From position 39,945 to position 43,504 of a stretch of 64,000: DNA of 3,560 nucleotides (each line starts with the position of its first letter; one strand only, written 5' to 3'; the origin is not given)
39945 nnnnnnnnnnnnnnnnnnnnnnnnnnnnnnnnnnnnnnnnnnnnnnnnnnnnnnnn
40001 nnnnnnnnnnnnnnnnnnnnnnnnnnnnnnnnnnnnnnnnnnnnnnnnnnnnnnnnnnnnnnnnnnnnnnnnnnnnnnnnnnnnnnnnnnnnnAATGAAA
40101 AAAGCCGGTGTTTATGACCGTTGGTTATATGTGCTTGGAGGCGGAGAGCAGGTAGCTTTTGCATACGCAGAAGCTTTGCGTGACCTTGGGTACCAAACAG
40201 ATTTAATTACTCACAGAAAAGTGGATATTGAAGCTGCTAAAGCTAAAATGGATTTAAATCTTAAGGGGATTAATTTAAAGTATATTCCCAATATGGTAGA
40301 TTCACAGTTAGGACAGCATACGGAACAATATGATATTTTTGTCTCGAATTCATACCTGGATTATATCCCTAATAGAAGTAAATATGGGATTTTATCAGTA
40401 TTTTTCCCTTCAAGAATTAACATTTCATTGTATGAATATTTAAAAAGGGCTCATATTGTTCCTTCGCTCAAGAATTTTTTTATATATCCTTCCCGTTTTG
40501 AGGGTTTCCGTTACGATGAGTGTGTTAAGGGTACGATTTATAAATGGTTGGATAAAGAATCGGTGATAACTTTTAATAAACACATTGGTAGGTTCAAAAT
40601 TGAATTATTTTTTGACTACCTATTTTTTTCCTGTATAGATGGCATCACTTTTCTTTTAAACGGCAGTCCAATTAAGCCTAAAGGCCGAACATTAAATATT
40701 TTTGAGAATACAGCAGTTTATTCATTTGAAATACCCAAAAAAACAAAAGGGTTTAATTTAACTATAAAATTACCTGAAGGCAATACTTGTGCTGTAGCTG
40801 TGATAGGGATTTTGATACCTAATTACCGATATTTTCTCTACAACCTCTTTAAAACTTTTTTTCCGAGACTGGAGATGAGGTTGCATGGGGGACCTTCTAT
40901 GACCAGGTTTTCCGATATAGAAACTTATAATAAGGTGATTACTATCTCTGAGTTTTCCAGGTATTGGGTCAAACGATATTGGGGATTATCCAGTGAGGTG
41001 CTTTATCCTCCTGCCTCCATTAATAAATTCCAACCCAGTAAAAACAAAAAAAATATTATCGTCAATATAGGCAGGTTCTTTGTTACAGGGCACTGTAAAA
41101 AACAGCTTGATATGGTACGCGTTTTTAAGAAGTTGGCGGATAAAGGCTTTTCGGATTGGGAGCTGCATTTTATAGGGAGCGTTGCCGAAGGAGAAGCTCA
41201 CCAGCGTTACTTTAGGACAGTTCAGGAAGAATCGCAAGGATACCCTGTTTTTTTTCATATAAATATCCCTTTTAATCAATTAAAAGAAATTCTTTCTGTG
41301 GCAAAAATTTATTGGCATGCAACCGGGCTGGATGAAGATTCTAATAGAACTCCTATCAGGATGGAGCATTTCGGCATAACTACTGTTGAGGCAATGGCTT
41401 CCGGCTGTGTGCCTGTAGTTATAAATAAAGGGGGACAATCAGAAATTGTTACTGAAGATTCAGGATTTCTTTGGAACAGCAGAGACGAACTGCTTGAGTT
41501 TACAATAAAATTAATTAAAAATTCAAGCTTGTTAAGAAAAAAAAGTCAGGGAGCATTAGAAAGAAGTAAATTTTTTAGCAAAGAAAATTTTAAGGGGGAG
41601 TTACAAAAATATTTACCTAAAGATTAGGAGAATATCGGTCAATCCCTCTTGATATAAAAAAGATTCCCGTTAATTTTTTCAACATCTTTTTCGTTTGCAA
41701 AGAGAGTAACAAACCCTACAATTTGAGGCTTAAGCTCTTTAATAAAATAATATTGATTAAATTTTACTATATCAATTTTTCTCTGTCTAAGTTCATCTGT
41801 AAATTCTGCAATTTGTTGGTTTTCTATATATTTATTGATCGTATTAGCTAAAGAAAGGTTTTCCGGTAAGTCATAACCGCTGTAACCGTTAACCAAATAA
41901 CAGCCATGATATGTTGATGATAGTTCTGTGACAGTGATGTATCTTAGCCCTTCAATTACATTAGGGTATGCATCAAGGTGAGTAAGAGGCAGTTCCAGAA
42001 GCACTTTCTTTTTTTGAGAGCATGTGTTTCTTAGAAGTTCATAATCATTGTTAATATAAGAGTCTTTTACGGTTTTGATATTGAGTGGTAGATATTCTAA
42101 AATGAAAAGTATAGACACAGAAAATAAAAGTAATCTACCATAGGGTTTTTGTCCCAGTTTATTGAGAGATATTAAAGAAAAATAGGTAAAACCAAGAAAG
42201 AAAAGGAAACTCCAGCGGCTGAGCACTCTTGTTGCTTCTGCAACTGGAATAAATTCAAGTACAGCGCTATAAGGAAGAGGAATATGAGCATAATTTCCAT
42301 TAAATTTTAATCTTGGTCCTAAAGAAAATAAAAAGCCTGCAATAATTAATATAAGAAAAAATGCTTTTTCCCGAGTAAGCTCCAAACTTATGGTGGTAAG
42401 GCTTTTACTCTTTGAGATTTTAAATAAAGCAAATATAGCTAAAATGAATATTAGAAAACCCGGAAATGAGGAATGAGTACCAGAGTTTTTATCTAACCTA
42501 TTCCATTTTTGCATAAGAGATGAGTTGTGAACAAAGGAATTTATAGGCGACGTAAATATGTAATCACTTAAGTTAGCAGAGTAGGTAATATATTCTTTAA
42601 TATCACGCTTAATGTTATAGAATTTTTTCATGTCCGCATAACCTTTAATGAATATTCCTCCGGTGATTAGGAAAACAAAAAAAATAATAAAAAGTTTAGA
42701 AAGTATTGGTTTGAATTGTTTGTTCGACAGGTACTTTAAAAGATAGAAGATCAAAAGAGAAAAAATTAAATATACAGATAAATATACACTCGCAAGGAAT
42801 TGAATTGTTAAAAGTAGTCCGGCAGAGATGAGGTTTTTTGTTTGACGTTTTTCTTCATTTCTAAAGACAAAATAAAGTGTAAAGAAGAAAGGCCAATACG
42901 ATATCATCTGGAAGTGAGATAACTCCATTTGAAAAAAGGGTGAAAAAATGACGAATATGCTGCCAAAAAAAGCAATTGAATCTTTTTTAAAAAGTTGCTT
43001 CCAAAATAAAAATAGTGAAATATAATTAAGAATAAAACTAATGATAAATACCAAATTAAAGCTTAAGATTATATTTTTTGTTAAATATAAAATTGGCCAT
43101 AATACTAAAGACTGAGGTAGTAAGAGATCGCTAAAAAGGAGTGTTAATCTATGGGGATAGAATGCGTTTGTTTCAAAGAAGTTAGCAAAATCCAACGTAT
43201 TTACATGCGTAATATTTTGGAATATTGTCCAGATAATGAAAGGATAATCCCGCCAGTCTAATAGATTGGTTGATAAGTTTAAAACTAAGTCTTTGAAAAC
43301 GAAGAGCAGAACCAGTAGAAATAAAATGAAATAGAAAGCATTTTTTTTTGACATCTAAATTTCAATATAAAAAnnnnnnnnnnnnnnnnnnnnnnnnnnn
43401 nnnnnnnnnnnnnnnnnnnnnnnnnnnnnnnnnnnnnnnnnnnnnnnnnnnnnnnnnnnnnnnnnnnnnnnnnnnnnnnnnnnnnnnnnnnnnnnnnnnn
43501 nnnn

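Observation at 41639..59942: Dense array of at least ten GT-C-fold-like polytopic membrane proteins with two DPM1-like polyprenyl-phosphate sugar synthases.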

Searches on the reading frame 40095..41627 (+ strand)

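Call 6: search_protein_families(library=pfam, proteins=[window:40095-41627:+], max_evalue=0.001)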
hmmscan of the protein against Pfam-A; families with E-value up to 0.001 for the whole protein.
window:40095-41627:+ (510 aa): 2 families
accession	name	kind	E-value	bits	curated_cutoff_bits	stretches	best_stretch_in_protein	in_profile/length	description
PF00534.26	Glycos_transf_1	-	5.2e-19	68.9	26.4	1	311-483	7-165/172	Glycosyl transferases group 1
PF13692.12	Glyco_trans_1_4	-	5.8e-11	43.3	27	1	320-475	2-141/142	Glycosyl transferases group 1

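Call 85: search_protein_families(library=ncbifam, proteins=[window:40095-41627:+], max_evalue=0.00001)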
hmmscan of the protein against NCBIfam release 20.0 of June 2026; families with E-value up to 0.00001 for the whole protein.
window:40095-41627:+ (510 aa): 1 family
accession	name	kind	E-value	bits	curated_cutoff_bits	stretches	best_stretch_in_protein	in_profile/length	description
TIGR03999.1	thiol_BshA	equivalog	6.6e-08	31.9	273.7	1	316-498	196-361/375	N-acetyl-alpha-D-glucosaminyl L-malate synthase BshA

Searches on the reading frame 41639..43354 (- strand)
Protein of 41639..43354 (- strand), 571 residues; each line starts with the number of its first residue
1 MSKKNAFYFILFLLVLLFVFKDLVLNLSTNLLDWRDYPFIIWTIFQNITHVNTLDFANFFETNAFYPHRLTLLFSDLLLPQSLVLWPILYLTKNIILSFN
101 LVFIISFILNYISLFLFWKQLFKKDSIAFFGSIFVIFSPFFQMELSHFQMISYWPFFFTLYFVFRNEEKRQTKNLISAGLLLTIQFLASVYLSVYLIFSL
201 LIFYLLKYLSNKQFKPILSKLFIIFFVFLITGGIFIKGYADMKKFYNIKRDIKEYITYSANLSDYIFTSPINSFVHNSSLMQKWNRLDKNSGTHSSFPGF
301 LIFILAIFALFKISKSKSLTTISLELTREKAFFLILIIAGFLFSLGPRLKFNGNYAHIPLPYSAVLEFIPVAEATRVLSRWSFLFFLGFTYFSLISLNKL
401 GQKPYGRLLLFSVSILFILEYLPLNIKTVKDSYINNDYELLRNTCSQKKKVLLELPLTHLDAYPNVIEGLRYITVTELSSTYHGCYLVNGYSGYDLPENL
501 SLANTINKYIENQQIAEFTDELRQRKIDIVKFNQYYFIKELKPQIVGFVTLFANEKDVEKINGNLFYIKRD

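Call 3: search_protein_families(library=pfam, proteins=[window:41639-43354:-], max_evalue=0.1)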
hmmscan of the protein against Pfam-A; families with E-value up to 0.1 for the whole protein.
window:41639-43354:- (571 aa): 1 family
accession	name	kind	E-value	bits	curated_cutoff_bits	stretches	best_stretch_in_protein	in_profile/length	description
PF13222.11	DUF4030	-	0.097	13.1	25.2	0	501-534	19-52/142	Protein of unknown function (DUF4030)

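Call 12: search_protein_families(library=ncbifam, proteins=[window:41639-43354:-], max_evalue=0.1)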
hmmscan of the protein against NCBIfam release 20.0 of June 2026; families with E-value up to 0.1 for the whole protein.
window:41639-43354:- (571 aa): 0 families

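Call 13: search_solved_structures(query=window:41639-43354:-, max_evalue=10)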
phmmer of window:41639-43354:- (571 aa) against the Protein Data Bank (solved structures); distinct sequences matched with E-value up to 10: 0.

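Call 15: find_homologous_proteins(query=window:41639-43354:-, max_evalue=0.001)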
Query window:41639-43354:- (571 aa): 208 proteins with E <= 0.001 among 8000 candidates; the best 120 are listed.
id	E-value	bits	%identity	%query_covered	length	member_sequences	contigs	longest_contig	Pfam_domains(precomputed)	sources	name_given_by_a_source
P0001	0.0e+0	1120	100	91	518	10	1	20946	-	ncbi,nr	ncbi:MAG: hypothetical protein UT04_C0021G0011 [Candidatus Daviesbacteria bacterium GW2011_GWF2_38_7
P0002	6.1e-253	859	68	100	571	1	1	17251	-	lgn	-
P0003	1.9e-251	854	67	100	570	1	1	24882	-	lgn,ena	-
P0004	1.9e-249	847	68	99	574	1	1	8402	-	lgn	-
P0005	5.5e-249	846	67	100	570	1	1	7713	PF19830.5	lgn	-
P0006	2.8e-248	843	66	100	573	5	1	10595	PF19830.5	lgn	-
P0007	1.9e-247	841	67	100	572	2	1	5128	PF19830.5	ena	-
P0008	1.1e-246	838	68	100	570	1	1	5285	-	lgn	-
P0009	2.0e-246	837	67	100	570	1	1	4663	PF19830.5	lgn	-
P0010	6.7e-246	836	66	100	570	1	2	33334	PF19830.5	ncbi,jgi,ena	-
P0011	7.1e-246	836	66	100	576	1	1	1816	PF19830.5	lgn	-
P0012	7.1e-244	829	66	100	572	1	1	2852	-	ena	-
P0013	9.7e-244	828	65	100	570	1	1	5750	-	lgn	-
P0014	1.1e-243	828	65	100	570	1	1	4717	PF19830.5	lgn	-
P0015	7.3e-242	822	66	97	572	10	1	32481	-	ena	-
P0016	6.7e-232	789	62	100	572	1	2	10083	PF19830.5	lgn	-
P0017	3.2e-231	787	63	100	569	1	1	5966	PF19830.5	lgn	-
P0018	6.5e-230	783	63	99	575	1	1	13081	PF19830.5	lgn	-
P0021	4.0e-220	751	62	95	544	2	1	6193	PF19830.5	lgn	-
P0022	1.4e-218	745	61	100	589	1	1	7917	PF19830.5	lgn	-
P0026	2.0e-216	738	61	99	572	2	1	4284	PF19830.5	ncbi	-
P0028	2.7e-215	735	60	99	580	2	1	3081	PF19830.5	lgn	-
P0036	2.1e-204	699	57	99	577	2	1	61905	PF19830.5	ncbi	-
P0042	4.9e-199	681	56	96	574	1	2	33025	PF19830.5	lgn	-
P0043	8.4e-199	680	57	97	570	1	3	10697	PF19830.5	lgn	-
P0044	5.7e-196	671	56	96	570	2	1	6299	PF19830.5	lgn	-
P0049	4.7e-189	648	53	96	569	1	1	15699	PF19830.5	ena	-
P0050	6.0e-188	644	53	96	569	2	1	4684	PF19830.5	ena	-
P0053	5.2e-185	635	53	96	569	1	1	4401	PF19830.5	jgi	jgi:hypothetical protein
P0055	1.2e-184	633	55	95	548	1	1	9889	PF19830.5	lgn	-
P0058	3.9e-183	628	51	100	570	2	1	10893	PF19830.5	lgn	-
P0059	6.0e-182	624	55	91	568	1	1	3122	PF19830.5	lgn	-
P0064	5.6e-179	615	55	89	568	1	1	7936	PF19830.5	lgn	-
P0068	9.6e-177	607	50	96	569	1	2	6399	PF19830.5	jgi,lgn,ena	jgi:hypothetical protein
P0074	7.6e-172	591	51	95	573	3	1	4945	PF19830.5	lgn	-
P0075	8.2e-172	591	52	90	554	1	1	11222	PF19830.5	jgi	jgi:hypothetical protein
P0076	3.1e-171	589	52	90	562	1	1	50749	PF19830.5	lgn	-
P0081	4.5e-169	582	48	96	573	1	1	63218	PF19830.5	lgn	-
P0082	7.6e-169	581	47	95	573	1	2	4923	PF19830.5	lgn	-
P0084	5.1e-168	578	52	94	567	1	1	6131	PF19830.5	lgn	-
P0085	8.9e-167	574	51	92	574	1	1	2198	PF19830.5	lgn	-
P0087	1.5e-166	574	50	96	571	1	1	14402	PF19830.5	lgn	-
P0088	7.1e-166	571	47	96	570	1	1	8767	PF19830.5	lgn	-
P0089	2.6e-165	570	52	93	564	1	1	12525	PF19830.5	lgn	-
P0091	7.4e-165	568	49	96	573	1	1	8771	PF19830.5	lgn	-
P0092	3.3e-164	566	48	98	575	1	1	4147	PF19830.5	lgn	-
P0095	1.8e-162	560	49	94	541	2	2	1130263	PF19830.5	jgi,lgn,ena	jgi:hypothetical protein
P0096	1.9e-162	560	48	98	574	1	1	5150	PF19830.5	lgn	-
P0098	2.2e-161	557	47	95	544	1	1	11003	PF19830.5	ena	-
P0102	2.3e-160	553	51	93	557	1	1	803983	PF19830.5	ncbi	-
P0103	1.3e-159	551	45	99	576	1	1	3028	PF19830.5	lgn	-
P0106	3.0e-159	550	49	94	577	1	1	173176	PF19830.5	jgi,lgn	jgi:hypothetical protein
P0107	1.5e-158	547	47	94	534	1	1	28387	PF19830.5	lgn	-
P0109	1.7e-156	540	52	87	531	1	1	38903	PF19830.5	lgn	-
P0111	2.9e-156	540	47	99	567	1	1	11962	PF19830.5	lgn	-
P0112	3.6e-156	539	46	99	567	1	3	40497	PF19830.5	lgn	-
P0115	6.1e-155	535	44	98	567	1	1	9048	PF19830.5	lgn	-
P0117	2.4e-152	527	49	94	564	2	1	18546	PF19830.5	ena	-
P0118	4.4e-152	526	46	93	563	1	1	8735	PF19830.5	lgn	-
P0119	3.3e-151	523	45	99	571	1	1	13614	PF19830.5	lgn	-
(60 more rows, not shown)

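Call 18: search_solved_structures(query=A1, max_evalue=10)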
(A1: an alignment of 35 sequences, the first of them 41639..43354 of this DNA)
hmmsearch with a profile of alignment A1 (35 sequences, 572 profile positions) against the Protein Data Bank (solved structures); distinct sequences matched with E-value up to 10: 0.

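Call 19: search_protein_families(library=pfam, alignment_id=A1, max_evalue=0.1)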
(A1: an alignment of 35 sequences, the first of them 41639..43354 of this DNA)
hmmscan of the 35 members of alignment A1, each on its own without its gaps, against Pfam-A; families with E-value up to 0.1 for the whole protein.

A. member 1, window:41639-43354:- (571 aa): 1 family
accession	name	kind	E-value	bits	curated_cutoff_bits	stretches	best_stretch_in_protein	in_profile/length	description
PF13222.11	DUF4030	-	0.097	13.1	25.2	0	501-534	19-52/142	Protein of unknown function (DUF4030)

B. families by the number of members that match (of 35 scanned): 5 families
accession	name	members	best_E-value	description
PF08858.15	IDEAL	1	0.0053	IDEAL domain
PF07332.16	Phage_holin_3_6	1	0.026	Putative Actinobacterial Holin-X, holin superfamily III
PF10639.15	TMEM234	1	0.046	Putative transmembrane family 234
PF11846.14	Wzy_C_2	1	0.07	Virulence factor membrane-bound polymerase, C-terminal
PF13222.11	DUF4030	1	0.097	Protein of unknown function (DUF4030)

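Call 28: predict_structure(alignment_id=A1)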
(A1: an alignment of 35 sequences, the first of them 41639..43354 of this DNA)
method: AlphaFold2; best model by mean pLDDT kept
length: 571 residues; sequences in the alignment: 35
mean_pLDDT: 88.2   pTM: 0.89
mean pLDDT of the five models: 88.2, 87.5, 86.5, 84.0, 82.6
residues with pLDDT >= 90: 342; 70-90: 189; 50-70: 40; < 50: 0
segments of 3 or more residues with pLDDT < 50: none
pLDDT, mean of each block of 10 residues (from residue 1): 88 93 95 92 95 92 91 89 95 95 96 97 94 86 78 95 95 98 95 94 95 93 98 92 83 77 68 76 71 62 87 71 82 94 84 70 80 75 91 93 87 85 84 93 92 91 87 94 92 79 93 95 95 92 92 93 90 58
secondary structure, 60 per line:
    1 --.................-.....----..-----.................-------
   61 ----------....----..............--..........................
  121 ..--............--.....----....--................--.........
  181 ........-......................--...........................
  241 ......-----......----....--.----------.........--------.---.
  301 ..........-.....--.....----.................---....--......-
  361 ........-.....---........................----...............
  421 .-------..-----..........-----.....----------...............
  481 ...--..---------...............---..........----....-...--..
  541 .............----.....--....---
elements in order: H3-19 H21-25 H37-53 H71-74 H79-92 H95-122 H125-136 H139-143 H148-151 H154-169 H172-188 H190-211 H214-246 H252-257 H262-265 H279-287 H300-310 E312-316 E319-323 H328-344 E348-351 E354-359 H361-368 H370-374 H378-401 H406-421 H436-445 E451-455 H466-483 H497-511 H515-524 E529-532 H539-553 E558-562 E565-568

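Call 82: search_protein_families(library=pfam, proteins=[P0010, P0005, P0036, P0102], max_evalue=10)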
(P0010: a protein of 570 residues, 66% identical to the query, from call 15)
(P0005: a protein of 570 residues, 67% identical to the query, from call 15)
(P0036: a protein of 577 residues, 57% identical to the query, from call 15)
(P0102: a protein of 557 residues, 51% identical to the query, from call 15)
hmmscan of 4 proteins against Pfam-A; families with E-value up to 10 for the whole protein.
P0010 (570 aa): 1 family
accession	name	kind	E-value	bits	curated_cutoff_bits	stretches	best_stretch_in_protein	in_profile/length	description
PF05504.16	Spore_GerAC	-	0.11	13.1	23.6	1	492-539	88-134/167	Spore germination B3/ GerAC like, C-terminal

P0005 (570 aa): 0 families

P0036 (577 aa): 0 families

P0102 (557 aa): 1 family
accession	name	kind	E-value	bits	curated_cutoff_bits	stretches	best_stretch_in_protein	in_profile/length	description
PF19732.4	SpoIIE_N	-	0.86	8.5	27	1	153-240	65-153/605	Stage II sporulation protein E N-terminal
